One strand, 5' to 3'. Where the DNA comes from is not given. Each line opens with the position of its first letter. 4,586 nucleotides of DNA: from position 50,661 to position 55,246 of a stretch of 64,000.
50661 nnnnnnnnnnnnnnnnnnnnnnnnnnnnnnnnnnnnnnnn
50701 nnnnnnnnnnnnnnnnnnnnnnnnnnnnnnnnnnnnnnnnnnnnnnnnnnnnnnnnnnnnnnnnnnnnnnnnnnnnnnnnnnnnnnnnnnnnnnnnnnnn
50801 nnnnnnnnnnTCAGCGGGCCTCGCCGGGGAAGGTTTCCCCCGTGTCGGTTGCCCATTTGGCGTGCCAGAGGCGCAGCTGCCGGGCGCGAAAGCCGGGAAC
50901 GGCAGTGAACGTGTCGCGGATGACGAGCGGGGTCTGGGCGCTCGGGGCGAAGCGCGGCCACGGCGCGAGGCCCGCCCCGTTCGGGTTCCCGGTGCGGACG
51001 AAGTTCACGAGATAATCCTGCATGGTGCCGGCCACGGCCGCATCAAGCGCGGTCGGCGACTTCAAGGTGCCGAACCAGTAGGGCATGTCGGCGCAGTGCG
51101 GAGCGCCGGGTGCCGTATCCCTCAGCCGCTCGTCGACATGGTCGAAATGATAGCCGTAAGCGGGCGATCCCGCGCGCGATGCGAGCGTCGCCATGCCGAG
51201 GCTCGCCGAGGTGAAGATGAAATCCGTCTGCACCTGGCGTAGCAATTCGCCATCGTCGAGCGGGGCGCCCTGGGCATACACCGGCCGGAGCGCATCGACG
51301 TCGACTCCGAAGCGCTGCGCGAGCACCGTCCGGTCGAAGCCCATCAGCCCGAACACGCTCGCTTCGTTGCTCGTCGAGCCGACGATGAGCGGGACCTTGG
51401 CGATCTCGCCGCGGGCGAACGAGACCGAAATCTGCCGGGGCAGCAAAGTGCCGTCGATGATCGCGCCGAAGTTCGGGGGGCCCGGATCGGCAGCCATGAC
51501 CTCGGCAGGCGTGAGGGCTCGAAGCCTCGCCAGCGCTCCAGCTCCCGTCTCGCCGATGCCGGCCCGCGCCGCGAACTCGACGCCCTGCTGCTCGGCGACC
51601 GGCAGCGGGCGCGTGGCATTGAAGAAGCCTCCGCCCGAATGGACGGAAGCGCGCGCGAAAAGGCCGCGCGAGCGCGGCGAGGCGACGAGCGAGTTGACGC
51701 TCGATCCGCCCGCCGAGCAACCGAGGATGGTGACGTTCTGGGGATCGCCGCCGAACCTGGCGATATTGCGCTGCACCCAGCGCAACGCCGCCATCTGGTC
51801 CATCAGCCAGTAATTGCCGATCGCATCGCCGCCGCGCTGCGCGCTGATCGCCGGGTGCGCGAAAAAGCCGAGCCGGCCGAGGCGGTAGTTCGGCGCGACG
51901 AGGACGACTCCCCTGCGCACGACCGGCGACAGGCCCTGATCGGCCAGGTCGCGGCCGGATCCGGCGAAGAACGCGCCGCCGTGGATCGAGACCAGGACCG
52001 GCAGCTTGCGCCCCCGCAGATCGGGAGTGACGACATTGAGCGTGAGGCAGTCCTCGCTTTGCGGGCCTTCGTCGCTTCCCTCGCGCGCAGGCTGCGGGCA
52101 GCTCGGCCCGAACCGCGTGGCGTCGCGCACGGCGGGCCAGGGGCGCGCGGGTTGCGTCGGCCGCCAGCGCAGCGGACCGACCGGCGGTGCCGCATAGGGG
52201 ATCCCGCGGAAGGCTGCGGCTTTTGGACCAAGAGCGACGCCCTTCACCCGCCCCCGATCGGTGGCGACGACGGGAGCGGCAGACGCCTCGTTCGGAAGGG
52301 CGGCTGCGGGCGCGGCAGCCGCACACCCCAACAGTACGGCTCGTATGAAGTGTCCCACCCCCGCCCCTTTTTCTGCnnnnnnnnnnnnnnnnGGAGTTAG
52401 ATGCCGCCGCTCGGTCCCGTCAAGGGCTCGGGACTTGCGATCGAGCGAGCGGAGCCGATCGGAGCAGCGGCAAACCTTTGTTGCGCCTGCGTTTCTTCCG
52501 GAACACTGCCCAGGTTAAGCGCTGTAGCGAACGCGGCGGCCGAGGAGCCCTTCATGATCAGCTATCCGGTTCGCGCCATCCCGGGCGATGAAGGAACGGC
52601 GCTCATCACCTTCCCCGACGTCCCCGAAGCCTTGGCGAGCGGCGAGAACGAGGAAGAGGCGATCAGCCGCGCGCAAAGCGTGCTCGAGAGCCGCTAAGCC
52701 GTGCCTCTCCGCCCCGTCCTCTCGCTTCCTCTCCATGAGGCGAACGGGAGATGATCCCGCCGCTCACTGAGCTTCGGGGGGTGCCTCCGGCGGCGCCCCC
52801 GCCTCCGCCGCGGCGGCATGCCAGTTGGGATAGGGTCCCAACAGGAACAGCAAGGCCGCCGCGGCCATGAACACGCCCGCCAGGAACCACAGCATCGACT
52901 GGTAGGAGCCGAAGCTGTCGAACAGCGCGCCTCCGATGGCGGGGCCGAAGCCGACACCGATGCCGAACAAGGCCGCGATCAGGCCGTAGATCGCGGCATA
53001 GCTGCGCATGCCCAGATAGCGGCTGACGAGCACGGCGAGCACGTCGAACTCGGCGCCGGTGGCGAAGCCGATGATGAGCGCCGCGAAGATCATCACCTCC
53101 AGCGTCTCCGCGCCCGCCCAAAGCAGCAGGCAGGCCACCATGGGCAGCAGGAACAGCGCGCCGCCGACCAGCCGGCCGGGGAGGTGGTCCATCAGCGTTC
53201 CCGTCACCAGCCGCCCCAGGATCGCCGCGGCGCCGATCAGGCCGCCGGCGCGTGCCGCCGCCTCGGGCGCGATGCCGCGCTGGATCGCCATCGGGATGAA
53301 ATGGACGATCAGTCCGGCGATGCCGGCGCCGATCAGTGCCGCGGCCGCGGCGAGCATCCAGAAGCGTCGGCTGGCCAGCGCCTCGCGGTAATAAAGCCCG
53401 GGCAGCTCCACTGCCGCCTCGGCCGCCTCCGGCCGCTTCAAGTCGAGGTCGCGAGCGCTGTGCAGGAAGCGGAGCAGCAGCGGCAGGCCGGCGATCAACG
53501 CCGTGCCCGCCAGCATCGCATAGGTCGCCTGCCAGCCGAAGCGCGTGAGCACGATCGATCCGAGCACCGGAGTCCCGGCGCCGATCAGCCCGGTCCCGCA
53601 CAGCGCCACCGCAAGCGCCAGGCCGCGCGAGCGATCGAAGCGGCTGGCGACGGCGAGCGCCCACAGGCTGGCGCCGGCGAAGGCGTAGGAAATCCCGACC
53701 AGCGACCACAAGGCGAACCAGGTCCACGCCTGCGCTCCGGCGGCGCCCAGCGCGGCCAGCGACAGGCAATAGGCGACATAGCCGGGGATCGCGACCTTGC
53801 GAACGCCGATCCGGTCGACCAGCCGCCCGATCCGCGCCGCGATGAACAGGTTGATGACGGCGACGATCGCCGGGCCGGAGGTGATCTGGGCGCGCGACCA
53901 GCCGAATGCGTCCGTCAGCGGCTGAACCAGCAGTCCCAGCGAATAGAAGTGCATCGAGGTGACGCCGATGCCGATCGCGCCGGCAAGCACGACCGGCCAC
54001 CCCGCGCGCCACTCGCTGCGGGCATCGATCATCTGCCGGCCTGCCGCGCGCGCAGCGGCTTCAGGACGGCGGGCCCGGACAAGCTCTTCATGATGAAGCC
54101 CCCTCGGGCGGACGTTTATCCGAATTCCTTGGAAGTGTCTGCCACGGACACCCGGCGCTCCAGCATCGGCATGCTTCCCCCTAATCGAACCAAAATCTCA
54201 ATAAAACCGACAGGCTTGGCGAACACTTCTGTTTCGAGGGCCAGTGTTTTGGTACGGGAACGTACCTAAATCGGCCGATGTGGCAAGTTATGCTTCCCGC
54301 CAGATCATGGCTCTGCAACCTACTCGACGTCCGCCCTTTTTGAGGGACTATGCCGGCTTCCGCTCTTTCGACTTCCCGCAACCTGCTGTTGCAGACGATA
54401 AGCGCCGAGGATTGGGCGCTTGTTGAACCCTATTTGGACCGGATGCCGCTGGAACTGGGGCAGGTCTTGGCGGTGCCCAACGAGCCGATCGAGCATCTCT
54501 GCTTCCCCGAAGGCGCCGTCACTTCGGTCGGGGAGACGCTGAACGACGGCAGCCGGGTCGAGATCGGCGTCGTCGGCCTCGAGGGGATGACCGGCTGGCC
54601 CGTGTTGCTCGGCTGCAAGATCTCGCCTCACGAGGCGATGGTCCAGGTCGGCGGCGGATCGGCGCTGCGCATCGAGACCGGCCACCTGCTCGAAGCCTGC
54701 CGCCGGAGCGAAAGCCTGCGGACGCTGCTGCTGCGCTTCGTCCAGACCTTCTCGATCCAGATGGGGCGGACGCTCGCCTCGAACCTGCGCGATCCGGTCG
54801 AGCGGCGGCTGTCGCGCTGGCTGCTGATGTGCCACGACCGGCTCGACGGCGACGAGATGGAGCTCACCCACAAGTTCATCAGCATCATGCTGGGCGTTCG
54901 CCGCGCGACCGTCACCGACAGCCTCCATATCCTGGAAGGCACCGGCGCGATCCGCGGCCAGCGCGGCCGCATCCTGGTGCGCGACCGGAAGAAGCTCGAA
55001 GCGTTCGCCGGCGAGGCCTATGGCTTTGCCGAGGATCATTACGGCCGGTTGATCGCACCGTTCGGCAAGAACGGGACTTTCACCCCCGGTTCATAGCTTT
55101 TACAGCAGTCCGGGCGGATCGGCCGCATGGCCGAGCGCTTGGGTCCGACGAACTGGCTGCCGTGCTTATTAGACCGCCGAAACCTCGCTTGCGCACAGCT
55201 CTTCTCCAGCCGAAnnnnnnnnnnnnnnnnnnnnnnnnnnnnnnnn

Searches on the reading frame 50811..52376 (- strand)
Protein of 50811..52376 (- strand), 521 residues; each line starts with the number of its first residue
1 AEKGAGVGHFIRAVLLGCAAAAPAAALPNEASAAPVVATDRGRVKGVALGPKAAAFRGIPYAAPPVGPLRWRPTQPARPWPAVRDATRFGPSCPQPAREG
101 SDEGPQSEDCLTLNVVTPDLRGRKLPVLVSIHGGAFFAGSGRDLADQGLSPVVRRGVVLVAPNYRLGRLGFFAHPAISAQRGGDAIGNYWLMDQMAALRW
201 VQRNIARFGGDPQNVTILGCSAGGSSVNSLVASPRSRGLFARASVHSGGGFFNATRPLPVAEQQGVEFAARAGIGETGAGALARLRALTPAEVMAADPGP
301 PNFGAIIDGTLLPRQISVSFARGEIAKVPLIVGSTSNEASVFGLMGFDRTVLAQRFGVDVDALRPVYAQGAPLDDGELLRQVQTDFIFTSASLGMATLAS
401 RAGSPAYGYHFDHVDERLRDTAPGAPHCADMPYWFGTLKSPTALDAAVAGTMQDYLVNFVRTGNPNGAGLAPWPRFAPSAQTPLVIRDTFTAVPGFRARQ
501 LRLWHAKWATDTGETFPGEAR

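Call 17: search_protein_families(library=pfam, proteins=[window:50811-52376:-], max_evalue=0.00001)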
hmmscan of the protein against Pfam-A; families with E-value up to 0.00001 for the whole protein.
window:50811-52376:- (521 aa): 3 families
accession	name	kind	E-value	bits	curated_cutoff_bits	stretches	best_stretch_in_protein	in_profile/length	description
PF00135.34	COesterase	-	4.7e-102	343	27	1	34-502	2-513/515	Carboxylesterase family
PF20434.5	BD-FAE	-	2.8e-10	40.5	26.8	1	113-225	1-101/215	BD-FAE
PF07859.19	Abhydrolase_3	-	1.1e-07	32.3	25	0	192-235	50-93/210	alpha/beta hydrolase fold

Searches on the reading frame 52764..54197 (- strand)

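Call 18: search_protein_families(library=pfam, proteins=[window:52764-54197:-], max_evalue=0.00001)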
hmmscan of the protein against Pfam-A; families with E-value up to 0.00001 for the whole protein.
window:52764-54197:- (477 aa): 1 family
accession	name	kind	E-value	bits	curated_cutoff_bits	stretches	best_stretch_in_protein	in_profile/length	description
PF07690.21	MFS_1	-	4e-36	125.1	33.4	2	75-408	3-336/347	Major Facilitator Superfamily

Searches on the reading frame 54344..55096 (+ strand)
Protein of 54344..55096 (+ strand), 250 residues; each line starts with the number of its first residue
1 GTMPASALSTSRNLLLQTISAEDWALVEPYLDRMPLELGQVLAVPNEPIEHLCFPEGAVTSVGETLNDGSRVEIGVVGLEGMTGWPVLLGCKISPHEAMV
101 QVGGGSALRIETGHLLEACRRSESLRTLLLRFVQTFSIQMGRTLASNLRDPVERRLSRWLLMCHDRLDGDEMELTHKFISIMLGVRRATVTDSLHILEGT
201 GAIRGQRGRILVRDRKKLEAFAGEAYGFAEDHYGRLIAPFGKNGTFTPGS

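Call 18: search_protein_families(library=pfam, proteins=[window:54344-55096:+], max_evalue=0.00001)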
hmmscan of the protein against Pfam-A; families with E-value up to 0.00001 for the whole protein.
window:54344-55096:+ (250 aa): 1 family
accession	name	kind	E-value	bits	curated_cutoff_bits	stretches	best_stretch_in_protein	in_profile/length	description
PF13545.12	HTH_Crp_2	-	6.6e-13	48.9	27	1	155-220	2-69/70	Crp-like helix-turn-helix domain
